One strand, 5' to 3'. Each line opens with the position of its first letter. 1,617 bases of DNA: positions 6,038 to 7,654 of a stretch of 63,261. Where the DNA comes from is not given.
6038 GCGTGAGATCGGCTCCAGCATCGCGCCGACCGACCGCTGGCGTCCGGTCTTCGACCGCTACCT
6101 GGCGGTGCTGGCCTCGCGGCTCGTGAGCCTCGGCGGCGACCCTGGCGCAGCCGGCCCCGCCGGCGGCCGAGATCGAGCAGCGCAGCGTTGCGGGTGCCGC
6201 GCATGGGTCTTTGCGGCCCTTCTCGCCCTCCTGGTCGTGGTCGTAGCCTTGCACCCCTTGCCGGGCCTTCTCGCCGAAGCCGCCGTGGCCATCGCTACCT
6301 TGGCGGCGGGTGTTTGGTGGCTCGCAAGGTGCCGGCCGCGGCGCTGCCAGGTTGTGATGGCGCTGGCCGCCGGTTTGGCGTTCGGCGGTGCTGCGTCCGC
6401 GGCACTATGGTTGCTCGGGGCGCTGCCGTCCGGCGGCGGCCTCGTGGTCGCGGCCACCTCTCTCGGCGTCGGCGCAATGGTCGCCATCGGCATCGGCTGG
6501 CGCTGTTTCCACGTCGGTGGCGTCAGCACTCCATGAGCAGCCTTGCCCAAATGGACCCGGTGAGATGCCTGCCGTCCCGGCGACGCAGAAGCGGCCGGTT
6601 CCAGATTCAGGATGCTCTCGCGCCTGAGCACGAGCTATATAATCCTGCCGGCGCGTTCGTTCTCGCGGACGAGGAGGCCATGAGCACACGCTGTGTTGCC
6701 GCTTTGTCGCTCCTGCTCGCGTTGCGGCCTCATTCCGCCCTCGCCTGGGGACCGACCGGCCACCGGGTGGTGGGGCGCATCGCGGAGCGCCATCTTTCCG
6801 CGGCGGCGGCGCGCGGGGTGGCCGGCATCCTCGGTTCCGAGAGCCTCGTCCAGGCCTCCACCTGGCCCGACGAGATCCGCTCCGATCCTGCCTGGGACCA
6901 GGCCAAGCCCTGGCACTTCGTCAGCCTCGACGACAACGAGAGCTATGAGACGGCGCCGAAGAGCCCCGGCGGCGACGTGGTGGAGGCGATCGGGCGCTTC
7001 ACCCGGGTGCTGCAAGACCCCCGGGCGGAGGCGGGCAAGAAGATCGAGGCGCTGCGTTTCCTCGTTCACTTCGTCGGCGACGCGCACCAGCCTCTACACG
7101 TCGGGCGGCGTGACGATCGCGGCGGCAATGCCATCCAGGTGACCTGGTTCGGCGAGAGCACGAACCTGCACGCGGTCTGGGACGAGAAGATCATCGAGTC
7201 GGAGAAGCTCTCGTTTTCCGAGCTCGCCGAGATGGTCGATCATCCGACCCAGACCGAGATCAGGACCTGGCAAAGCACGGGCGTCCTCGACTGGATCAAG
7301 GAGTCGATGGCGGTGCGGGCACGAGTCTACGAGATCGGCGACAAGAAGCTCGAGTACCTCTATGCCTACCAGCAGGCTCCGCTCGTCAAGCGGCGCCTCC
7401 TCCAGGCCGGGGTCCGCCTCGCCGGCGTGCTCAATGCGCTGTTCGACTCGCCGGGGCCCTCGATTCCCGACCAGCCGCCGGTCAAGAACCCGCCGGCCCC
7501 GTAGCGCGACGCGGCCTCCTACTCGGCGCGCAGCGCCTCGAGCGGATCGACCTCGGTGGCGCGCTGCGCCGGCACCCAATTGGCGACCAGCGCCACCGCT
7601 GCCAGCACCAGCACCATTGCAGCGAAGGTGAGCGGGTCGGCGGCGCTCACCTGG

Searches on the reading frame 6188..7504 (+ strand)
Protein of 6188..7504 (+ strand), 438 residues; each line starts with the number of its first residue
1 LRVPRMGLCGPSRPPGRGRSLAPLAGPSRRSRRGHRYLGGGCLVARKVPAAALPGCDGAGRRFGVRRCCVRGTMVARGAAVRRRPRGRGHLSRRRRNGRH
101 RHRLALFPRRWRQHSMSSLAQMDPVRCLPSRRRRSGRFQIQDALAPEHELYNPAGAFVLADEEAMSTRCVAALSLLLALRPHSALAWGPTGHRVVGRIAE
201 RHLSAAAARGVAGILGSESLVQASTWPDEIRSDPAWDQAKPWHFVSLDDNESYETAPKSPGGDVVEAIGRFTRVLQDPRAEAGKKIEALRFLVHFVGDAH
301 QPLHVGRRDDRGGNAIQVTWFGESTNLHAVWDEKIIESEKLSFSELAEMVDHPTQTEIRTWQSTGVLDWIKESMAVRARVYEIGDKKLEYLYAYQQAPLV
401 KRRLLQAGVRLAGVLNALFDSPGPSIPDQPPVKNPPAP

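Call 9: search_protein_families(library=pfam, proteins=[window:6188-7504:+], max_evalue=0.001)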
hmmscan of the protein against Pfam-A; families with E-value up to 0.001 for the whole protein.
window:6188-7504:+ (438 aa): 1 family
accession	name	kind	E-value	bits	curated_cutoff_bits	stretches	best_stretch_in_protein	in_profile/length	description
PF02265.22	S1-P1_nuclease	-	2.7e-64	217.9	29.5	1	187-420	1-258/258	S1/P1 Nuclease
